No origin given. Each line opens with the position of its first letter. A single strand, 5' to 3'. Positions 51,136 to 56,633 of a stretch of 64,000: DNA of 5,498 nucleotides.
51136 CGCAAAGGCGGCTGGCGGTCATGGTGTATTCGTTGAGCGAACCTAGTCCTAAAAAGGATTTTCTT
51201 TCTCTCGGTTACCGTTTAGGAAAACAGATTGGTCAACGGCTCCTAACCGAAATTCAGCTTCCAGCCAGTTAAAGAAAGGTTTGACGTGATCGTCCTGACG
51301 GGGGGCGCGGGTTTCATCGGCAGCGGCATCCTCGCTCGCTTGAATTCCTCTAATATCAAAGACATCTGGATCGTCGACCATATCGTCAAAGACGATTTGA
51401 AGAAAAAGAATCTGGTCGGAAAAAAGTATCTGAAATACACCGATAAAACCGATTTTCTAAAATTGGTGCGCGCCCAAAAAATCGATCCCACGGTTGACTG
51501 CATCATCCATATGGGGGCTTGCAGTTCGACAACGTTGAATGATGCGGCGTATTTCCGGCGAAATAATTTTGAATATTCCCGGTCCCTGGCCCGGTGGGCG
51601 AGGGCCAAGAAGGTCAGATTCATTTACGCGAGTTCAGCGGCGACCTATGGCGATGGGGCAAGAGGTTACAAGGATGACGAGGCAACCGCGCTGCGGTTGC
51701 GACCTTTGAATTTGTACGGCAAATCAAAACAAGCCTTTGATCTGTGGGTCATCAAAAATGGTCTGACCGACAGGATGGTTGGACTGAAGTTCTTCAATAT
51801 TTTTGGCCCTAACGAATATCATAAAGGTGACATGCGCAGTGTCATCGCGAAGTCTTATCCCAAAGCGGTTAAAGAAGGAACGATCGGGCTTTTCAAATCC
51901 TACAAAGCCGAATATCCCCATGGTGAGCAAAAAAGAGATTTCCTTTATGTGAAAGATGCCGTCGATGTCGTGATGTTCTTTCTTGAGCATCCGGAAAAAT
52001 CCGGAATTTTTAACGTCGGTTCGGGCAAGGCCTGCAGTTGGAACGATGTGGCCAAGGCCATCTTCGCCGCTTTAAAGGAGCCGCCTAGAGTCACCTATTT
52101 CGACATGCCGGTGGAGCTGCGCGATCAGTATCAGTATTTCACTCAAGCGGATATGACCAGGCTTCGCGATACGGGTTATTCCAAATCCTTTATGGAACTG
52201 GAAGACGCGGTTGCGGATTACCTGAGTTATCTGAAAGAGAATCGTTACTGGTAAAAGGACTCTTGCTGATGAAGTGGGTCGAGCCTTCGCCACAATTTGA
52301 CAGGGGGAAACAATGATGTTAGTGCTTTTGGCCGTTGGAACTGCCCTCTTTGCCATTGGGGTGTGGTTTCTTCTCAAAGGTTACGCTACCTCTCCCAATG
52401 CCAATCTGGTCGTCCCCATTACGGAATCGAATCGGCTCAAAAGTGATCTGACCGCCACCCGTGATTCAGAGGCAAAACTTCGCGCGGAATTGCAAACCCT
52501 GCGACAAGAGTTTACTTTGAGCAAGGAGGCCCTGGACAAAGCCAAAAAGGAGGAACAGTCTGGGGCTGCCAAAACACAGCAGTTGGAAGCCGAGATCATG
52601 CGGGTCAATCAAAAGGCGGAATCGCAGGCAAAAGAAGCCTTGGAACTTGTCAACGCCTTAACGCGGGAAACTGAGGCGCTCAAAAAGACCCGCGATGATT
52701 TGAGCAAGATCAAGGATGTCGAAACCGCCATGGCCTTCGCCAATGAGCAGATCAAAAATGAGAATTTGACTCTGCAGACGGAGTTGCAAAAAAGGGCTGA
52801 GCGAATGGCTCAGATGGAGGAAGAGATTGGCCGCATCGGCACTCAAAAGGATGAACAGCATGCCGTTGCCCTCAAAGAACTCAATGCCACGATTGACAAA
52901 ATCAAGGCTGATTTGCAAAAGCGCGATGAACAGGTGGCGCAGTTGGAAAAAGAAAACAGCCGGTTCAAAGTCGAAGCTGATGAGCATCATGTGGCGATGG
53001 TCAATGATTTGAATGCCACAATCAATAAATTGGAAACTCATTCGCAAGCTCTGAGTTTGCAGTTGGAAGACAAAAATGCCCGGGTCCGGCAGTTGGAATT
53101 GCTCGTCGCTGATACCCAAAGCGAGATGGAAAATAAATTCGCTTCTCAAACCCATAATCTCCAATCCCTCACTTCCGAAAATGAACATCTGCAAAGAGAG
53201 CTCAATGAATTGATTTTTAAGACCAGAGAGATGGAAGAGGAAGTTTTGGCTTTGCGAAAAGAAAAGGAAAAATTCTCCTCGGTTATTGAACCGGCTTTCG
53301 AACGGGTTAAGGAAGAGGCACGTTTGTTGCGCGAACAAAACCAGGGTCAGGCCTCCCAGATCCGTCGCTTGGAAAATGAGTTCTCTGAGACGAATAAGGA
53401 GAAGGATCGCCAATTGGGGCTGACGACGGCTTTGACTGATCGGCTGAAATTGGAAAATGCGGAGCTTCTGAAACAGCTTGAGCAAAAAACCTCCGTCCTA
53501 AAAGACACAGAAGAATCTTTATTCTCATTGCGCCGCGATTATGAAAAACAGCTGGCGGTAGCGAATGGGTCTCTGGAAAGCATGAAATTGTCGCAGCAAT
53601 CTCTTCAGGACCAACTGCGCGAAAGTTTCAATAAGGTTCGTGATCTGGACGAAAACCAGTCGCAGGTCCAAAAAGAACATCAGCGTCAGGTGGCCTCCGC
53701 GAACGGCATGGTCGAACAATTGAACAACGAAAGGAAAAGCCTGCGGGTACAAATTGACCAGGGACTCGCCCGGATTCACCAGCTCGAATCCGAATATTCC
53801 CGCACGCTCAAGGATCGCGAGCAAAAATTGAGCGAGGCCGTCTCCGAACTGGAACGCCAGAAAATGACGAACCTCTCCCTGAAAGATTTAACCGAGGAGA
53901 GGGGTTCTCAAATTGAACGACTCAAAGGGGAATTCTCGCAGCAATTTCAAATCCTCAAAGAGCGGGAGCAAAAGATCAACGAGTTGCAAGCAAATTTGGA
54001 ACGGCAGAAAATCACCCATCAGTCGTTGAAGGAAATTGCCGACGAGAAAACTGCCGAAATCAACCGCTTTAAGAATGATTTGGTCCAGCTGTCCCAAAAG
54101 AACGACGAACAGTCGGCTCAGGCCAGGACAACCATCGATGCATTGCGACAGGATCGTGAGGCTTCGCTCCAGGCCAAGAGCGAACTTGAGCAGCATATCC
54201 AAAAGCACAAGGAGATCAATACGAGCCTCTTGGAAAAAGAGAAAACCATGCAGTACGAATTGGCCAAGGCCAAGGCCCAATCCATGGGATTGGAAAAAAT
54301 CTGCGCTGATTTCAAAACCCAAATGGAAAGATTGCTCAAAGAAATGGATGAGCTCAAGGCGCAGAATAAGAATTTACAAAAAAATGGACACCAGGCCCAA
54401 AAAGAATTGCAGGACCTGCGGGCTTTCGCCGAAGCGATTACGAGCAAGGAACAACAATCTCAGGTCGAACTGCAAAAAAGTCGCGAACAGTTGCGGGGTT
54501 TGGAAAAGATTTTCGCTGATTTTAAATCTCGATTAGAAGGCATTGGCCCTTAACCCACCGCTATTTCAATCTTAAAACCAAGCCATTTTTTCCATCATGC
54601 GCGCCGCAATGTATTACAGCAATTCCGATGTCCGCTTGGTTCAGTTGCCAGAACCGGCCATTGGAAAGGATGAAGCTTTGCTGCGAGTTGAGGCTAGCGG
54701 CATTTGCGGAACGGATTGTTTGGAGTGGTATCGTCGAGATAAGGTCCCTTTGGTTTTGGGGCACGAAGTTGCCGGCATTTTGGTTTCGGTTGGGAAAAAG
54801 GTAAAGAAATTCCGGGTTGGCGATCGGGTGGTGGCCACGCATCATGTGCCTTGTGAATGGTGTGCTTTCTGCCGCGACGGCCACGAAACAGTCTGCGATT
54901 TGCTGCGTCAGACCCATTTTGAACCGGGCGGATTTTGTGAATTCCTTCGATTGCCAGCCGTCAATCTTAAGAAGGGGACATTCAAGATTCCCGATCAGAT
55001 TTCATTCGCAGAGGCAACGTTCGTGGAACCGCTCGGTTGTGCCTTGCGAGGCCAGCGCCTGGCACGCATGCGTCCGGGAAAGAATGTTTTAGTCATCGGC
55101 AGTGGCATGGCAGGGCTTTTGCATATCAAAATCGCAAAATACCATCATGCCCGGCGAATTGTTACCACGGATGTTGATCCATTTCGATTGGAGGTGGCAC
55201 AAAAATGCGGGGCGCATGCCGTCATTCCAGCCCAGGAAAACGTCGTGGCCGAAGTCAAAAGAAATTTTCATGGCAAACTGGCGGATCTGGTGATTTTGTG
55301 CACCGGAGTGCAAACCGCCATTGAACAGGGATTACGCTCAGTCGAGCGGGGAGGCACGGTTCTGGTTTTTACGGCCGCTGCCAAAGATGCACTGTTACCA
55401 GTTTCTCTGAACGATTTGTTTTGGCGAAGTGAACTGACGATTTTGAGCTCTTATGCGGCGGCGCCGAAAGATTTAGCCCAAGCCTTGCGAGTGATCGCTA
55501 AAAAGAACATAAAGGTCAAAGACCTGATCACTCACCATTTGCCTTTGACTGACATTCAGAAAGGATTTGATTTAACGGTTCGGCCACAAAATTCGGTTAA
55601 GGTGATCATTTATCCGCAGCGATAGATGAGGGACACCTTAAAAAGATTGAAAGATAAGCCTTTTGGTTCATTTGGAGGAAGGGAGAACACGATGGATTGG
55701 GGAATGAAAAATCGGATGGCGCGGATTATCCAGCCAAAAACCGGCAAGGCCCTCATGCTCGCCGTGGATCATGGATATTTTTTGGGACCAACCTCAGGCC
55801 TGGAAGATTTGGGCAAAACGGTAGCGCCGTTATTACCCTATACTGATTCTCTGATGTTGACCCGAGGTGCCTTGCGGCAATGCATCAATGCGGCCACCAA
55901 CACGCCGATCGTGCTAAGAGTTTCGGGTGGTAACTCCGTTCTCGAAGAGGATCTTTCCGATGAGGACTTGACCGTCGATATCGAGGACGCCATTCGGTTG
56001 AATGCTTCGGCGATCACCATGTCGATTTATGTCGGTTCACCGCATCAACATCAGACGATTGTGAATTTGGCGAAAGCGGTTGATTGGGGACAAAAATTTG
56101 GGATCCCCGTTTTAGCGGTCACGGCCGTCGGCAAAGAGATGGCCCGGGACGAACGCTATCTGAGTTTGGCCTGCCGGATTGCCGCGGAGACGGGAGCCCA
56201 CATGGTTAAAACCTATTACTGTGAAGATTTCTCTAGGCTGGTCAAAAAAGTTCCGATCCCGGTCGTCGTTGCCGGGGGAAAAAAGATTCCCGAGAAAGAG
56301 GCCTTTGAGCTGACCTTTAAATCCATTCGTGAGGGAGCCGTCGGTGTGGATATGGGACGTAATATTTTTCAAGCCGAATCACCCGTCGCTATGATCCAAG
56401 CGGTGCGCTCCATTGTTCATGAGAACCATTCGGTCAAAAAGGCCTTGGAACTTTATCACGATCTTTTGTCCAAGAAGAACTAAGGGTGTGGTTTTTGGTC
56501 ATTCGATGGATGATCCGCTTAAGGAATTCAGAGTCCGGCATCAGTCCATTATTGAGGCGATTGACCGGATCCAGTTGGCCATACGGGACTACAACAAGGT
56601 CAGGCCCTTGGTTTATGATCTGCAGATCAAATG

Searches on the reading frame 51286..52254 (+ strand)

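Call 85: search_protein_families(library=pfam, proteins=[window:51286-52254:+], max_evalue=0.0001)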
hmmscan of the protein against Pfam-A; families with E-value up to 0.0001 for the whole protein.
window:51286-52254:+ (322 aa): 6 families
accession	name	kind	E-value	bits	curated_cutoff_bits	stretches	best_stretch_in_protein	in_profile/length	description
PF01370.27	Epimerase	-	1.4e-40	139.7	20.9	1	2-245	1-240/240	NAD dependent epimerase/dehydratase family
PF16363.11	GDP_Man_Dehyd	-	7.2e-19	68.8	27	1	4-266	2-269/332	GDP-mannose 4,6 dehydratase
PF04321.23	RmlD_sub_bind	-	2.2e-11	43.8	27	1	2-158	3-139/287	RmlD substrate binding domain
PF01073.25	3Beta_HSD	-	1.2e-09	38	22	1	3-176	1-185/280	3-beta hydroxysteroid dehydrogenase/isomerase family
PF02719.21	Polysacc_synt_2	-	3.5e-06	26.9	20.2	0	139-262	133-246/293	Polysaccharide biosynthesis protein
PF07993.18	NAD_binding_4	-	9.7e-05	22.1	20.1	0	63-134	82-167/258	Male sterility protein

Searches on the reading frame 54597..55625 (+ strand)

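Call 85: search_protein_families(library=pfam, proteins=[window:54597-55625:+], max_evalue=0.0001)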
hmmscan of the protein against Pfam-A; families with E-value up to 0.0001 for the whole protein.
window:54597-55625:+ (342 aa): 3 families
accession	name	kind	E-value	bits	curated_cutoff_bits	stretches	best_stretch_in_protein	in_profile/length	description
PF08240.17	ADH_N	-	5.9e-25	88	23.5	1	23-124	1-99/104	Alcohol dehydrogenase GroES-like domain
PF00107.32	ADH_zinc_N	-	4.6e-21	75.6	31.8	1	173-301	3-128/129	Zinc-binding dehydrogenase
PF16912.11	Glu_dehyd_C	-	7.4e-09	35.8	34.9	1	151-338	22-209/211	Glucose dehydrogenase C-terminus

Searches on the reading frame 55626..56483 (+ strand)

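Call 85: search_protein_families(library=pfam, proteins=[window:55626-56483:+], max_evalue=0.0001)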
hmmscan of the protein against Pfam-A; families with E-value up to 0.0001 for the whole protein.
window:55626-56483:+ (285 aa): 1 family
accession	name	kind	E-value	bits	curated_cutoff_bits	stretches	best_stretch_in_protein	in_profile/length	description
PF01791.15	DeoC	-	1.9e-21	77.2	23.8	1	43-250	2-229/229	DeoC/LacD family aldolase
